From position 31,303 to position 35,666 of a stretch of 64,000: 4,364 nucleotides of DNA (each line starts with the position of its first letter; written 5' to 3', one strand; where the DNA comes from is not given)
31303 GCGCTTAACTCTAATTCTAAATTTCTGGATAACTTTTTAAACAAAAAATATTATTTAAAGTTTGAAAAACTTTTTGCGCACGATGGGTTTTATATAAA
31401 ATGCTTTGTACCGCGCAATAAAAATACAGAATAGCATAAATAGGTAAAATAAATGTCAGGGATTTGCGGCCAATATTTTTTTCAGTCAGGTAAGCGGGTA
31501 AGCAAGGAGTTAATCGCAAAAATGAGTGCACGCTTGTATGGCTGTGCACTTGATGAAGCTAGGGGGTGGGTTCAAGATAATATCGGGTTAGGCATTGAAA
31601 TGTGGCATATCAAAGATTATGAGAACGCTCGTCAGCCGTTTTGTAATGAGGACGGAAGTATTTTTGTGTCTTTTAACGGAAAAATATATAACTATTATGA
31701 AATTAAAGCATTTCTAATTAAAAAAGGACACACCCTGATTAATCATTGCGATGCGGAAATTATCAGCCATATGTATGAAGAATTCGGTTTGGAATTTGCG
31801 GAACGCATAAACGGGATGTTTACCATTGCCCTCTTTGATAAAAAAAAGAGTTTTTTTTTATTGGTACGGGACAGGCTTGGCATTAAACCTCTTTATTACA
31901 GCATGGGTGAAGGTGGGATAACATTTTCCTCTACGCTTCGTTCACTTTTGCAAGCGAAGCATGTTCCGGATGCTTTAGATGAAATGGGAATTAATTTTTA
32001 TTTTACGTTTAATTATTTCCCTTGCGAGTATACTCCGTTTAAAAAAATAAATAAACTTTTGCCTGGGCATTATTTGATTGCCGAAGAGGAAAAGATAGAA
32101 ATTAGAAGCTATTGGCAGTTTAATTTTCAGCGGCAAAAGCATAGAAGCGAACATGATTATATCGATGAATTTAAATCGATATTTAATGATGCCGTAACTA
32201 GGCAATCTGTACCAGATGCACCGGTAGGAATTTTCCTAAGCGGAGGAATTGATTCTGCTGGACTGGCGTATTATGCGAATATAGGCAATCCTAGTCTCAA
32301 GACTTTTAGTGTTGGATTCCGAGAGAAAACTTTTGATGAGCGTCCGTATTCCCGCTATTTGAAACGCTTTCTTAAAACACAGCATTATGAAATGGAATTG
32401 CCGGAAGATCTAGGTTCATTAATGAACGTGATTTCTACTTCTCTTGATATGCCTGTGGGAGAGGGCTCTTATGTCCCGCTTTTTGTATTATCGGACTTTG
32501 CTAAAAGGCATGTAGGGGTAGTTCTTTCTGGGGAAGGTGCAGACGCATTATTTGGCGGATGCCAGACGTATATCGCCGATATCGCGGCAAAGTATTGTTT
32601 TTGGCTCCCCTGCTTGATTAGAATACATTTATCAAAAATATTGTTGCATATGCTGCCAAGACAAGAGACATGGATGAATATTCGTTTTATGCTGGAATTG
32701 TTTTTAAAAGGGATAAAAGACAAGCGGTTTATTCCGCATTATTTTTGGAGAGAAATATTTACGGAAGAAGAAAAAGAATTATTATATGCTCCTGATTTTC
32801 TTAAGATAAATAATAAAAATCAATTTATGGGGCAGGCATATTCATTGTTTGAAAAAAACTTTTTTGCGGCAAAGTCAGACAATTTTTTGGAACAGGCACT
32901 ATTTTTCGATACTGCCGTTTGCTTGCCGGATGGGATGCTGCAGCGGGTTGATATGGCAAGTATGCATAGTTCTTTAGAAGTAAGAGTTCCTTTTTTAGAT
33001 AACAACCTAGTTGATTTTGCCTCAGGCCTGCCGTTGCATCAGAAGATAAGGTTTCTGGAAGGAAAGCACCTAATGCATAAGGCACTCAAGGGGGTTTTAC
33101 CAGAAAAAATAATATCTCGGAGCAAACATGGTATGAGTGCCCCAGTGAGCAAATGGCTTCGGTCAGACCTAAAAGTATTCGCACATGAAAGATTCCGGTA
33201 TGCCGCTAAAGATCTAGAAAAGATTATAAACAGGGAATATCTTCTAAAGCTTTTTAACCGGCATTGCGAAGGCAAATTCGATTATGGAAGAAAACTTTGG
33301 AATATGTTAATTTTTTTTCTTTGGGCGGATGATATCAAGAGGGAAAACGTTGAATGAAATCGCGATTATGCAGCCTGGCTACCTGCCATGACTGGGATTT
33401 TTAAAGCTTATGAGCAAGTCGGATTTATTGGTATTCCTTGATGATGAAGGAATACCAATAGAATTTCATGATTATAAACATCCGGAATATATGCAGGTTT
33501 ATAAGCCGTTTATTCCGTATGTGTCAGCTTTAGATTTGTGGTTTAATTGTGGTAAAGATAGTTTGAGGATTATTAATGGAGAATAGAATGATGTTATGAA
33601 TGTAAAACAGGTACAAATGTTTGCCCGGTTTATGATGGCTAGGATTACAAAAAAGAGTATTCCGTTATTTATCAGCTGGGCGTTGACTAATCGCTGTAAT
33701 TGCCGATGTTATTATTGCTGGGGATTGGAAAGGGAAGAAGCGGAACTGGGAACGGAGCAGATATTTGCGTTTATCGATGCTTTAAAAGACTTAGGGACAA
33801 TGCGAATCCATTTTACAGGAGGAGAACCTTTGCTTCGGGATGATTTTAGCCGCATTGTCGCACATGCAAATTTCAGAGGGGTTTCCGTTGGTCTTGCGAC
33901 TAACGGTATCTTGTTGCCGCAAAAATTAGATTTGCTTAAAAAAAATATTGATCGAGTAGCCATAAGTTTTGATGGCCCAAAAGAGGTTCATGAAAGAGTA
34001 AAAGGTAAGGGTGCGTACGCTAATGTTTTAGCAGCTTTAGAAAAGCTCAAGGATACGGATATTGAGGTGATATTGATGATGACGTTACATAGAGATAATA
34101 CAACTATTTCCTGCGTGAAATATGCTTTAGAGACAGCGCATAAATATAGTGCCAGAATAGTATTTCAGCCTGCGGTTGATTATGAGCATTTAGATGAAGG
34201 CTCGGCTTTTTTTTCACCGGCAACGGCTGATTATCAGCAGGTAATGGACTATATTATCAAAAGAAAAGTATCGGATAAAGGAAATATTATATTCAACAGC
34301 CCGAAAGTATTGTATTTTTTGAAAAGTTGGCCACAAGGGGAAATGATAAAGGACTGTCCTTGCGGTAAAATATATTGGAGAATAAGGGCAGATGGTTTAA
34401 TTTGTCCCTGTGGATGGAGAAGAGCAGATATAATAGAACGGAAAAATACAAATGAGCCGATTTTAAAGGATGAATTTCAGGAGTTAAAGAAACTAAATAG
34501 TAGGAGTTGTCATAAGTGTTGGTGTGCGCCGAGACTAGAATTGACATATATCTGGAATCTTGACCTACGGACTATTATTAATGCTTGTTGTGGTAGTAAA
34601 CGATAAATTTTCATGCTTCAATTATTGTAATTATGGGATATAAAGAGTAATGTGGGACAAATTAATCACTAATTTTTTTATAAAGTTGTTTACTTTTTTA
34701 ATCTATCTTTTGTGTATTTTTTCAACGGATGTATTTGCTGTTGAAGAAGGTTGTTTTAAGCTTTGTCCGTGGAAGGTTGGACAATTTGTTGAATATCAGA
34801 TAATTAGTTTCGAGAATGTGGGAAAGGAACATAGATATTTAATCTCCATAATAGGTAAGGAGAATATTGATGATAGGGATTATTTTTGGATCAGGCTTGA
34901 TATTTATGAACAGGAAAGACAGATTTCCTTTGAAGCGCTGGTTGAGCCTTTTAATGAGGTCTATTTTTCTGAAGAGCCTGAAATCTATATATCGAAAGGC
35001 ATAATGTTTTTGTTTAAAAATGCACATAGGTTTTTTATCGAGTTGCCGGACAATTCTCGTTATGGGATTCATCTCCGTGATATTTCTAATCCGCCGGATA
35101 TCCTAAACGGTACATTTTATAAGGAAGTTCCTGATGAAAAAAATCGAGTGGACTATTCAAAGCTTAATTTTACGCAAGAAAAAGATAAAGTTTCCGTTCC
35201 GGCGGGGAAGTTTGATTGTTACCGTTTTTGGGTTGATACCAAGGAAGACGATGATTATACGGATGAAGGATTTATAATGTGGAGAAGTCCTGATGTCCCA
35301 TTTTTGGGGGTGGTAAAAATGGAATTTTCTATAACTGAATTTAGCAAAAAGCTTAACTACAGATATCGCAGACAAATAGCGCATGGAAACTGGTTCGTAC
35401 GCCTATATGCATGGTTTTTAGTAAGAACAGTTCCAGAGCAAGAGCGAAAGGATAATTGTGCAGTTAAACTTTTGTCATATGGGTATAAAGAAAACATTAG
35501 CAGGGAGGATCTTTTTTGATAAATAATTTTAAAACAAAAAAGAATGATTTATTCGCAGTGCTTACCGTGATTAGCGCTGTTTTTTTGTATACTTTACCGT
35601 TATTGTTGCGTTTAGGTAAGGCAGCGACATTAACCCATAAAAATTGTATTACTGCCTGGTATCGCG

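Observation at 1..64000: Glycan-biosynthesis island saturated with radical SAM enzymes (19 rSAM domains in 64 kb)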

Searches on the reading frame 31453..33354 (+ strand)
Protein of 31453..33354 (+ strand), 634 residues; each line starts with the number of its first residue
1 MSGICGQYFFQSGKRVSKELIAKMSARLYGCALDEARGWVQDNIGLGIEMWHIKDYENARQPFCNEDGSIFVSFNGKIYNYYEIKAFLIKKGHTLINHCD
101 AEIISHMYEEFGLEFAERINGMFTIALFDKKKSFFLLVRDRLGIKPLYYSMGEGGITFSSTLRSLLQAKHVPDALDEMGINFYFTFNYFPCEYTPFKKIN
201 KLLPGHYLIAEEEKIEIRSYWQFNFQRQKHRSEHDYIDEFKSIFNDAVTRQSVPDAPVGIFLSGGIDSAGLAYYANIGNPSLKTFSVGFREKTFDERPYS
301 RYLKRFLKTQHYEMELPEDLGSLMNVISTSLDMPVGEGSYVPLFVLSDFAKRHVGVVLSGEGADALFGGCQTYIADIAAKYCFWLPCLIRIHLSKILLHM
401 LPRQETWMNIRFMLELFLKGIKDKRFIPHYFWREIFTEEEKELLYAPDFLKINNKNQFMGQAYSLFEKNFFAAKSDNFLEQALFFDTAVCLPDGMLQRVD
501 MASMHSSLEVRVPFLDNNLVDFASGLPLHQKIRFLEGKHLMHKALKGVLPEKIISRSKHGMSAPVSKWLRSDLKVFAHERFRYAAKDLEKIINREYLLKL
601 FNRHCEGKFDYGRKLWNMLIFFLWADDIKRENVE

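Call 6: search_protein_families(library=pfam, proteins=[window:31453-33354:+], max_evalue=0.001)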
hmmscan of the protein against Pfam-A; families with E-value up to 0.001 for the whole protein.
window:31453-33354:+ (634 aa): 3 families
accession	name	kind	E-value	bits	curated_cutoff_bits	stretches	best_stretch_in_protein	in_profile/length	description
PF00733.27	Asn_synthase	-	9.3e-75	252.9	21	1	240-625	2-353/354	Asparagine synthase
PF13537.11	GATase_7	-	3.2e-33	114.8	25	1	52-166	5-122/123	Glutamine amidotransferase domain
PF13522.11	GATase_6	-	1.4e-27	96.7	27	1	35-160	3-129/130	Glutamine amidotransferase domain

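Call 72: search_protein_families(library=ncbifam, proteins=[window:31453-33354:+], max_evalue=1e-12)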
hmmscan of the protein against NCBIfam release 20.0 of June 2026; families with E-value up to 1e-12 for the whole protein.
window:31453-33354:+ (634 aa): 6 families
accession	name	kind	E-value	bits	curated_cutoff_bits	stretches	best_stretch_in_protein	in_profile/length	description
TIGR03108.1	eps_aminotran_1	hypoth_equivalog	5.4e-119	398.6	816.9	1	1-621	1-621/628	XrtA/PEP-CTERM system amidotransferase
TIGR01536.1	asn_synth_AEB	equivalog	7.6e-101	338.6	267.1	1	17-560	16-516/517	asparagine synthase (glutamine-hydrolyzing)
TIGR03104.1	trio_amidotrans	equivalog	9.2e-93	311.4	570.1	2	1-373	1-383/589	N-acetylglutaminylglutamine amidotransferase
NF006949.0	PRK09431.1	equivalog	3.9e-68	230.3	499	2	1-167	1-167/554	asparagine synthase B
NF033535.1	lass_lactam_cya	exception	5.7e-63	213.5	525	1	1-379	1-388/668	lasso peptide isopeptide bond-forming cyclase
NF033561.1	macrolact_Ik_Al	subfamily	5.6e-14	51.6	300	0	115-281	75-237/561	albusnodin/ikarugamycin family macrolactam cyclase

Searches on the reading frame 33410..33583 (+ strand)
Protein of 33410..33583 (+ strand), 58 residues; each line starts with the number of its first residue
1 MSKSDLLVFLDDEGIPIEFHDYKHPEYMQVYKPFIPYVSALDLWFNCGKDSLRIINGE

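Call 88: search_protein_families(library=pfam, proteins=[window:33410-33583:+], max_evalue=0.5)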
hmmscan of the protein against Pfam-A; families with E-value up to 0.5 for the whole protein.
window:33410-33583:+ (58 aa): 1 family
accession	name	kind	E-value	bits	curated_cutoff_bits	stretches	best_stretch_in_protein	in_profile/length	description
PF08889.16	WbqC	-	1.5e-11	45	21.3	1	11-53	174-217/218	WbqC-like protein family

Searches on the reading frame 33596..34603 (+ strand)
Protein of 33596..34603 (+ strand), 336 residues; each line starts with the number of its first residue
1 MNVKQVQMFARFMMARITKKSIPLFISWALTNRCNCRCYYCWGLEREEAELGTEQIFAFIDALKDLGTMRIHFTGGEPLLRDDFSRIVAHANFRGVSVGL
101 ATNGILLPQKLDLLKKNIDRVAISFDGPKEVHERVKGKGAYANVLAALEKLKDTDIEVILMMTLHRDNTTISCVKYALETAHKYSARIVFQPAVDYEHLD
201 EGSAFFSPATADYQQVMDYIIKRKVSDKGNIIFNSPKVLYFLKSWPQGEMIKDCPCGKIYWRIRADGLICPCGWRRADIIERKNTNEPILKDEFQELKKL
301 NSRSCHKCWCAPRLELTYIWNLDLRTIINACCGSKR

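Call 6: search_protein_families(library=pfam, proteins=[window:33596-34603:+], max_evalue=0.001)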
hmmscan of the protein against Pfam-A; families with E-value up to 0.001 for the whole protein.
window:33596-34603:+ (336 aa): 1 family
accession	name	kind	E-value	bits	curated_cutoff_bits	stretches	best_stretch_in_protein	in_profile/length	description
PF04055.27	Radical_SAM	-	8.1e-27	94.9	29.5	1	30-167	3-153/166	Radical SAM superfamily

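Call 11: search_protein_families(library=ncbifam, proteins=[window:33596-34603:+], max_evalue=0.00001)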
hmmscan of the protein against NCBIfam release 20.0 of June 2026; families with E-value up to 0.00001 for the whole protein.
window:33596-34603:+ (336 aa): 68 families (the best 25 are shown)
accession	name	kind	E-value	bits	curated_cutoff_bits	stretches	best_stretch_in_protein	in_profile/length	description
TIGR02668.1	moaA_archaeal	equivalog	3.1e-27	95.4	325.25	1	29-287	15-280/303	GTP 3',8-cyclase MoaA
TIGR04303.1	GeoRSP_rSAM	equivalog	6.8e-25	88.3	400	1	22-276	3-260/325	GeoRSP system radical SAM/SPASM protein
TIGR02109.1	PQQ_syn_pqqE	equivalog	1.5e-24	86.6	381.35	1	21-189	4-177/358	pyrroloquinoline quinone biosynthesis protein PqqE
TIGR04545.1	rSAM_ahbD_hemeb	equivalog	2e-24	86.7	500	1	26-184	2-165/339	heme b synthase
TIGR04546.1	rSAM_ahbC_deAc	equivalog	2.1e-24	86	650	1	25-179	40-200/390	12,18-didecarboxysiroheme deacetylase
TIGR02666.1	moaA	equivalog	2.2e-24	86.1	284.05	1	29-166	15-166/336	GTP 3',8-cyclase MoaA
TIGR04051.1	rSAM_NirJ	equivalog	3.2e-24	85.6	515.45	1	26-169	4-153/354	heme d1 biosynthesis radical SAM protein NirJ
TIGR03961.1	rSAM_PTO1314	hypoth_equivalog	3.5e-24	85.7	306.05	1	11-252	11-244/332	PTO1314 family radical SAM protein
NF045574.1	sacti_mat_StsB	exception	8.7e-24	84.2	625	1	26-165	98-242/466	StsB family radical SAM/SPASM domain sactipeptide maturase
NF001199.0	PRK00164.2-1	equivalog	7.3e-23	81.2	231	1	29-285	17-280/308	GTP 3',8-cyclase MoaA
TIGR04054.1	rSAM_NirJ1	equivalog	1.6e-22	79.7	650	1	25-172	37-190/387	putative heme d1 biosynthesis radical SAM protein NirJ1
TIGR04403.1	rSAM_skfB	equivalog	2.6e-22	79.2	300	1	17-275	97-351/402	sporulation killing factor system radical SAM maturase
TIGR04347.1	pseudo_SAM_Halo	equivalog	2.8e-22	79.5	525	1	20-169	35-189/390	TIGR04347 family pseudo-SAM/SPASM protein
NF050035.1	rSAM_WgK_link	exception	3.5e-22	78.9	650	1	21-175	6-169/367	radical SAM/SPASM peptide maturase WgkB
TIGR03962.1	mycofact_rSAM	equivalog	8.3e-22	77.8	265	1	22-171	10-165/339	mycofactocin radical SAM maturase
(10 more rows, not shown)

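Call 59: search_solved_structures(query=window:33596-34603:+, max_evalue=0.001)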
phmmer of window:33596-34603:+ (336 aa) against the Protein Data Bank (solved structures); distinct sequences matched with E-value up to 0.001: 22.
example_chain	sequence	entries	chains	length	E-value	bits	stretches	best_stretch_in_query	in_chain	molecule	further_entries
6efn_A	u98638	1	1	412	1.1e-16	63.9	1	22-275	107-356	Sporulation killing factor maturation protein SkfB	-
5wgg_A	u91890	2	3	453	8.4e-12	47.7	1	16-311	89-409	Radical SAM domain protein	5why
7vob_C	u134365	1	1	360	5.4e-11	45.1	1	29-145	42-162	Cytosylglucuronate decarboxylase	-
7voc_C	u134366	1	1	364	5.5e-11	45.1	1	29-145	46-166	Cytosylglucuronate decarboxylase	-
6c8v_A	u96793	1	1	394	8.2e-11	44.5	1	23-169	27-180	Coenzyme PQQ synthesis protein E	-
7tol_A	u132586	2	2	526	1.1e-09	40.8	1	20-202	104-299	glycerol dibiphytanyl glycerol tetraether - macrocyclic archaeol synthase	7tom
8wm2_A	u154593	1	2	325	1.5e-09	40.3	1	23-126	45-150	Fe-S radical SAM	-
2fb2_A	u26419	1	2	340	5.6e-09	38.5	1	27-129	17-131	Molybdenum cofactor biosynthesis protein A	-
1tv7_A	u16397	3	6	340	7.8e-09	38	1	28-129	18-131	Molybdenum cofactor biosynthesis protein A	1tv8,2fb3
7n7i_A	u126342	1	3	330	1.1e-08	37.4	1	12-145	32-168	Viperin-like enzyme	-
6b4c_A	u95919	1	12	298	2.9e-08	36.1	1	16-145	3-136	Viperin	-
9dgw_A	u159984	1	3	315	7.5e-08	34.8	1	21-145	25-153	Radical SAM core domain-containing protein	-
9dfw_A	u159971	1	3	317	7.5e-08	34.8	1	21-145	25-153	Radical SAM core domain-containing protein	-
5vsl_A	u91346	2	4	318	1e-07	34.3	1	17-152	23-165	Radical S-adenosyl methionine domain-containing protein 2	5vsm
6q2p_A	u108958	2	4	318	1.1e-07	34.3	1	17-152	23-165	Radical S-adenosyl methionine domain-containing protein 2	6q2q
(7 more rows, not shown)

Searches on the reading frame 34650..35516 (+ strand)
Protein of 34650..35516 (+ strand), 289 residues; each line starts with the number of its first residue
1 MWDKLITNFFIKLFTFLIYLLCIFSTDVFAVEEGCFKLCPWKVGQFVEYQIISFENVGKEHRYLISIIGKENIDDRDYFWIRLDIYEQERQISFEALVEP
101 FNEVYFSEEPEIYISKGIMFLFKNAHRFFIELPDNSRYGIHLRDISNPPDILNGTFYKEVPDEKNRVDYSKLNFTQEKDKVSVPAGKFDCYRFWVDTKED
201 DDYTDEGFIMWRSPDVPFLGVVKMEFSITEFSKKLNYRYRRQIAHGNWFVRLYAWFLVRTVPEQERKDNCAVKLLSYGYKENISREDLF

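Call 6: search_protein_families(library=pfam, proteins=[window:34650-35516:+], max_evalue=0.001)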
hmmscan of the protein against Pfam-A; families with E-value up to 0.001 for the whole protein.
window:34650-35516:+ (289 aa): 0 families

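Call 88: search_protein_families(library=pfam, proteins=[window:34650-35516:+], max_evalue=0.5)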
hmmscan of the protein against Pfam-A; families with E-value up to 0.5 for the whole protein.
window:34650-35516:+ (289 aa): 2 families
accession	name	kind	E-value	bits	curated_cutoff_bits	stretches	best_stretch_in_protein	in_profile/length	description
PF11306.15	DUF3108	-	0.003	17.9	26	1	162-217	136-189/209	Protein of unknown function (DUF3108)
PF21347.3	DUF3108_like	-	0.067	13.5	27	1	176-216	137-179/199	DUF3108-like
